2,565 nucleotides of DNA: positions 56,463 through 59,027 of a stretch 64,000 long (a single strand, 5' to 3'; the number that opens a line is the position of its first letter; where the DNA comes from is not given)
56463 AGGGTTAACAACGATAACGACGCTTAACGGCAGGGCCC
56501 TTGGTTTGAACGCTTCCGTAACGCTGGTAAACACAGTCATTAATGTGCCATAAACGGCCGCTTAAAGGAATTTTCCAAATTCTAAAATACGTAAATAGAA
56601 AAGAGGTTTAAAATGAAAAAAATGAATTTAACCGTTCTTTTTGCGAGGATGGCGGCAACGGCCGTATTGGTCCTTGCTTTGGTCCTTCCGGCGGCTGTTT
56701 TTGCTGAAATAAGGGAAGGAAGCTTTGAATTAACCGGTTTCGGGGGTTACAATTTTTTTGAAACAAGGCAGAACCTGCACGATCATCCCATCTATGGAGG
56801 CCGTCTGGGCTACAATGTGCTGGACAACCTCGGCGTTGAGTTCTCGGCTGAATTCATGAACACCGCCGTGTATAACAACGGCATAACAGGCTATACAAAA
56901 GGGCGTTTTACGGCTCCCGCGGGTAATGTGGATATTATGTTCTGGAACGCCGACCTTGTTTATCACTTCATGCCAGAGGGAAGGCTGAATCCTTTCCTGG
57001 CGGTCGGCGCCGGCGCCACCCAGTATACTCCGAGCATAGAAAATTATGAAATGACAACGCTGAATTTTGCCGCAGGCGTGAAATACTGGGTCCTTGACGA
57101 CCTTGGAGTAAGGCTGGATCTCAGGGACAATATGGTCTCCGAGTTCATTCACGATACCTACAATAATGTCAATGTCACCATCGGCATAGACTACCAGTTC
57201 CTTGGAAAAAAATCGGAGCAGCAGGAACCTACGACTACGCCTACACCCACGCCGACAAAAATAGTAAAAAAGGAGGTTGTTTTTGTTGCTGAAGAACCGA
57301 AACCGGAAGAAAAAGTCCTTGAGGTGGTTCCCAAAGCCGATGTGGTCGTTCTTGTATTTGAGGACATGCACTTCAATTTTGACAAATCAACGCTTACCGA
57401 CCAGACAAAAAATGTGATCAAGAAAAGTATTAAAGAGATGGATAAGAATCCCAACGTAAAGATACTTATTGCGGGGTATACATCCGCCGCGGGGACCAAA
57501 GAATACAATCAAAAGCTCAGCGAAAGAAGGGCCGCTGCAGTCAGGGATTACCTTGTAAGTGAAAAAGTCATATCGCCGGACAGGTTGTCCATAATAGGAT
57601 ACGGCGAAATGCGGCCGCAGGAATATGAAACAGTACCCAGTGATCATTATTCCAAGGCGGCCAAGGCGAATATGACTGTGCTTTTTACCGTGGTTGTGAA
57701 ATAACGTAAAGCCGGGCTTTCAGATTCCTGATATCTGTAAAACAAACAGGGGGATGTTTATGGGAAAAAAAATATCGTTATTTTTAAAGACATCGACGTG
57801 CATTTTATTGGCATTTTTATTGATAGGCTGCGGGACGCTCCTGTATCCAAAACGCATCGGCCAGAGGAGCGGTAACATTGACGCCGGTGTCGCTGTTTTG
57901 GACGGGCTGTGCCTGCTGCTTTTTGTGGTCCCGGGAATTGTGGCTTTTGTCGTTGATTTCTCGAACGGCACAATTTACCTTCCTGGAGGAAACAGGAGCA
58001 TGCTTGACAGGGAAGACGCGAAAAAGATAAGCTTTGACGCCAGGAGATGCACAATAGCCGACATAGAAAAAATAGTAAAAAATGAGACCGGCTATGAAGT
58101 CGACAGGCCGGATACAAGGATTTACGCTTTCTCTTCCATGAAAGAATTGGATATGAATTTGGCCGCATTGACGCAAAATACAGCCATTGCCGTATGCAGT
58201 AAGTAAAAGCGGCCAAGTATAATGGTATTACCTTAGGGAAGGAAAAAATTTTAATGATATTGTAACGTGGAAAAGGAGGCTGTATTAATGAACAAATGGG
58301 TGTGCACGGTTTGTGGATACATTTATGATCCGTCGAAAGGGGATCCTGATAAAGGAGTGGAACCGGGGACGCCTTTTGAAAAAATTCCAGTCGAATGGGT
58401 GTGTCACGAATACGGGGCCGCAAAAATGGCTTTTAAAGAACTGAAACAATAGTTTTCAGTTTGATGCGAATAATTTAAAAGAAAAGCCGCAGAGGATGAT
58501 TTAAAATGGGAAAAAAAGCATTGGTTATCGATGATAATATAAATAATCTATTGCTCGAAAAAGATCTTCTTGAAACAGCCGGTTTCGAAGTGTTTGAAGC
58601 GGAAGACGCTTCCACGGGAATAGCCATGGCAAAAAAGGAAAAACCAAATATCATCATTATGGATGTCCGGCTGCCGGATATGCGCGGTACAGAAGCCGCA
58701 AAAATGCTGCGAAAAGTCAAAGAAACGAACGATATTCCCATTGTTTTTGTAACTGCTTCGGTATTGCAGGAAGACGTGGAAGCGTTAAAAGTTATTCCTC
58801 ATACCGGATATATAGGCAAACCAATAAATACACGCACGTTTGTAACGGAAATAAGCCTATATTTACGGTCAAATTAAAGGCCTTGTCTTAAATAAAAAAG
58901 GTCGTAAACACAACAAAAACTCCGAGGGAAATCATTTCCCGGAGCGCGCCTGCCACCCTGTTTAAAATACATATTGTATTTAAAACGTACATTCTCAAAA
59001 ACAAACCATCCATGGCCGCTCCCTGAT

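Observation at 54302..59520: PspF-like sigma-54 activator flanked by two paralogous UAS + -24/-12 promoter cassettes, one fused to a decayed gene start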

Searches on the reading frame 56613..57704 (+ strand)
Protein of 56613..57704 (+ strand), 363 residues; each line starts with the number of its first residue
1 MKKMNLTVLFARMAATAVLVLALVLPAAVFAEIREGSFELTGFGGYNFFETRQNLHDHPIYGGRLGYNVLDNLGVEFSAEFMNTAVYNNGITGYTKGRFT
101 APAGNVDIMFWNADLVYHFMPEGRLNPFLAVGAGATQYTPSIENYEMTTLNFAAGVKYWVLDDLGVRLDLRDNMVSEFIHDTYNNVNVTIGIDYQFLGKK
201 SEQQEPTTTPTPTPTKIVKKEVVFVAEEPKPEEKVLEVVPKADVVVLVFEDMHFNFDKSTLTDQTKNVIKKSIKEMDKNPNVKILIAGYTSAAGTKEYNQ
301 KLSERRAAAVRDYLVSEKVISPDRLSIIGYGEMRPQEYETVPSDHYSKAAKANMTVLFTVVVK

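Call 6: search_protein_families(library=pfam, proteins=[window:56613-57704:+], max_evalue=0.01)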
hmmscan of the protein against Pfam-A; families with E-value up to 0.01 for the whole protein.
window:56613-57704:+ (363 aa): 4 families
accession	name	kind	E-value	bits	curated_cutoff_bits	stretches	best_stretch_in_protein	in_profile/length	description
PF00691.25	OmpA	-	8.1e-21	74.6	27.2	1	254-345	2-94/98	OmpA family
PF13505.12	OMP_b-brl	-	2.8e-14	54.1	28.7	1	18-196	2-175/175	Outer membrane protein beta-barrel domain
PF05736.17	OprF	-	7.5e-06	26.3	23.5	1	33-195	23-179/184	OprF membrane domain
PF05359.17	DUF748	-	0.0042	15.6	50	1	260-325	979-1037/1037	Domain of Unknown Function (DUF748)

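Call 7: search_protein_families(library=ncbifam, proteins=[window:56613-57704:+], max_evalue=0.01)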
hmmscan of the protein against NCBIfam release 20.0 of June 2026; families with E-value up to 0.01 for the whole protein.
window:56613-57704:+ (363 aa): 29 families (the best 25 are shown)
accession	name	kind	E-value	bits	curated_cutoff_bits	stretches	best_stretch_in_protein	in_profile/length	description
NF053611.1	YiaD_Gzip_OmpA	equivalog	3.7e-22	79.1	175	1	236-337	87-188/206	YiaD family glycine zipper/OmpA-like lipoprotein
NF053612.1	anchor_PA1041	equivalog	1e-21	78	250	1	208-335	89-215/236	PA1041 family peptidoglycan-binding anchor lipoprotein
NF052230.1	T9SS_PorE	exception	1.8e-21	76.1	600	1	229-338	494-602/648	PorE family type IX secretion system protein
TIGR02802.1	Pal_lipo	equivalog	5e-21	74.7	125.35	1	252-350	2-98/104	peptidoglycan-associated lipoprotein Pal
NF053613.1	OMP_toxin_LptF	equivalog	8e-19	68.3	400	1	246-339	137-229/256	lipotoxin F family OmpA-related lipoprotein LptF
NF008071.1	PRK10808.1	equivalog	1.4e-17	64.1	277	1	62-337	66-319/358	porin OmpA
NF045787.1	OmpABordt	equivalog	1.9e-17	63.6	200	1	225-335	66-169/194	outer membrane protein OmpA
TIGR04565.1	OMP_myx_plus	subfamily_domain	2.4e-15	56.9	60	1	50-196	7-161/161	outer membrane beta-barrel domain-containing protein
NF053607.1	CHU_0125_OmpA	equivalog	4.3e-15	55.2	620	1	169-335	449-615/639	CHU_0125 family OmpA-like outer membrane integrity protein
NF045788.1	Omp38Acinit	equivalog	1.8e-14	53.6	500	1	47-331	51-322/354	outer membrane protein Omp38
NF008067.1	PRK10802.1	equivalog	1e-12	48.3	261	1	253-337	70-153/171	peptidoglycan-associated lipoprotein Pal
TIGR03789.1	pdsO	hypoth_equivalog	2.4e-12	47.1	152.2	1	269-338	158-226/243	sortase-associated OmpA-like protein PdsO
NF033763.1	exchanger_TraB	exception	2.5e-12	45.6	700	1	246-337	388-479/522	outer membrane exchange protein TraB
NF053585.1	OMP_LP_YfiB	equivalog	4.7e-12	46.1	128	1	252-335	58-140/163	outer membrane lipoprotein YfiB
NF047620.1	FlgprotMotYVib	equivalog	4.9e-11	42.8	400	1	249-340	160-251/271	flagellar protein MotY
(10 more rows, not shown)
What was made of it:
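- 55708..58877 (+): Operon block behind cassette A: Ice_binding/DUF3494 lipoprotein (55708-56553), OmpA-family protein (56613-57704), lipobox protein (57754-58206), rubredoxin-like protein (58267-58452), single-domain receiver of 123 aa (58506-58877). Pfam and NCBIfam hits (calls 6, 7).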

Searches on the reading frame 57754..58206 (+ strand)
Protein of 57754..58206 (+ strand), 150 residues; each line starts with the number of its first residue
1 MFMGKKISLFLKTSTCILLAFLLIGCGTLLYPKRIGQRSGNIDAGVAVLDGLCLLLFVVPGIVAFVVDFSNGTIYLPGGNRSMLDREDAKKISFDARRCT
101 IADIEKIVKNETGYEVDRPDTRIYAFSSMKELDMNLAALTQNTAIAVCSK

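Call 6: search_protein_families(library=pfam, proteins=[window:57754-58206:+], max_evalue=0.01)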
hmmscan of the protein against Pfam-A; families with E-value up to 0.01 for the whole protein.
window:57754-58206:+ (150 aa): 0 families

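Call 7: search_protein_families(library=ncbifam, proteins=[window:57754-58206:+], max_evalue=0.01)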
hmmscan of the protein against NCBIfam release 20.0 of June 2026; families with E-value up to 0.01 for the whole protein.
window:57754-58206:+ (150 aa): 0 families

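Call 37: search_protein_families(library=pfam, proteins=[window:57754-58206:+], max_evalue=10)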
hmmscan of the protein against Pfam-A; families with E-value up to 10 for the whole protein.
window:57754-58206:+ (150 aa): 0 families

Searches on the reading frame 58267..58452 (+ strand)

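Call 6: search_protein_families(library=pfam, proteins=[window:58267-58452:+], max_evalue=0.01)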
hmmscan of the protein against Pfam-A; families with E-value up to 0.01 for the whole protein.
window:58267-58452:+ (61 aa): 2 families
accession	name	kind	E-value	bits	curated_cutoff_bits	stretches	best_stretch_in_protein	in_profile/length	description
PF00301.25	Rubredoxin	-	1.3e-19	70.4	23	1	10-56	1-47/47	Rubredoxin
PF21349.2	RUBY_RBDX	-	0.00075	19.3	26.5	1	11-21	1-11/30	Rubrerythrin, rubredoxin-like domain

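Call 7: search_protein_families(library=ncbifam, proteins=[window:58267-58452:+], max_evalue=0.01)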
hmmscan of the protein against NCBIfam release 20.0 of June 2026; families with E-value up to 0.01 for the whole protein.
window:58267-58452:+ (61 aa): 2 families
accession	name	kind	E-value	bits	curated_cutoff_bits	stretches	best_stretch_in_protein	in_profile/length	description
NF045768.1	RubredRD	equivalog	1.3e-22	79.5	90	1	8-57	1-50/54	rubredoxin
NF003954.0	PRK05452.1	equivalog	9.6e-12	44.5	711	1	5-60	420-475/479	anaerobic nitric oxide reductase flavorubredoxin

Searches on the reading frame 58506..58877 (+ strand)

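Call 6: search_protein_families(library=pfam, proteins=[window:58506-58877:+], max_evalue=0.01)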
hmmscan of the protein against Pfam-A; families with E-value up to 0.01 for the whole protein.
window:58506-58877:+ (123 aa): 2 families
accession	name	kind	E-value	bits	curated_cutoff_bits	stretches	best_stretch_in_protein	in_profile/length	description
PF00072.30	Response_reg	-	1.2e-20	74.2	30.2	1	6-116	2-110/111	Response regulator receiver domain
PF23198.2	PDE8A_N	-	0.002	18.5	29.6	1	23-95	31-104/147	PDE8A-like, N-terminal domain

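Call 7: search_protein_families(library=ncbifam, proteins=[window:58506-58877:+], max_evalue=0.01)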
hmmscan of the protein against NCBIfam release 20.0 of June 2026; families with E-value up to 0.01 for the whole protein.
window:58506-58877:+ (123 aa): 97 families (the best 25 are shown)
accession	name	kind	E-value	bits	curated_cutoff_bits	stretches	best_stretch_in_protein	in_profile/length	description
NF008318.0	PRK11107.1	equivalog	7.5e-20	70.6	890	1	5-119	670-784/920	two-component sensor histidine kinase BarA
NF007135.0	PRK09581.1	equivalog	4.4e-17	62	474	1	2-116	2-116/457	PleD family two-component system response regulator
TIGR02956.1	TMAO_torS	equivalog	1.4e-16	59.9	676.5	1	4-121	703-821/967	TMAO reductase system sensor histidine kinase/response regulator TorS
TIGR02154.1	PhoB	equivalog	2.2e-16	59.9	296.2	1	1-121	1-121/226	phosphate regulon transcriptional regulator PhoB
NF053854.1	RespRegPhoBBctds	equivalog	8.2e-15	54.8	270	1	6-120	2-115/225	two-component system response regulator PhoB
NF045505.1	RR_RssB_Pseudo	equivalog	8.2e-15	54.7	700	1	5-109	8-110/394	two-component system response regulator RssB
NF045717.1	DVU0259_DivK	exception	2.5e-14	53.4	160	1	1-113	1-109/117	DVU0259 family response regulator domain-containing protein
NF051850.1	RespRegRprY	equivalog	2.9e-14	53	370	1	8-121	10-121/234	response regulator transcription factor RprY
NF038297.2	hybrid_HK_HrmK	equivalog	1.5e-13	50.3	725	1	4-113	492-601/607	hybrid histidine kinase/response regulator HrmK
NF040534.1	resp_reg_YycF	equivalog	2.7e-13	49.7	340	1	3-121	1-116/231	response regulator YycF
NF008302.0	PRK11091.1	equivalog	5.6e-13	48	838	1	6-117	529-640/779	aerobic respiration two-component sensor histidine kinase ArcB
NF041733.1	resp_reg_CseB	equivalog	6.3e-13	48.6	350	1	20-121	18-116/228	two-component system response regulator CseB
NF040689.1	MtrAB_MtrA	equivalog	7.5e-13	48.3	300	1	6-122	2-115/219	MtrAB system response regulator MtrA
NF045944.1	ResRegRpaBCyano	equivalog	1e-12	47.9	330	1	6-121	1-113/229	response regulator transcription factor RpaB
NF011874.0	PRK15347.1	equivalog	1.3e-12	46.6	852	1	5-117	693-807/921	two component system sensor kinase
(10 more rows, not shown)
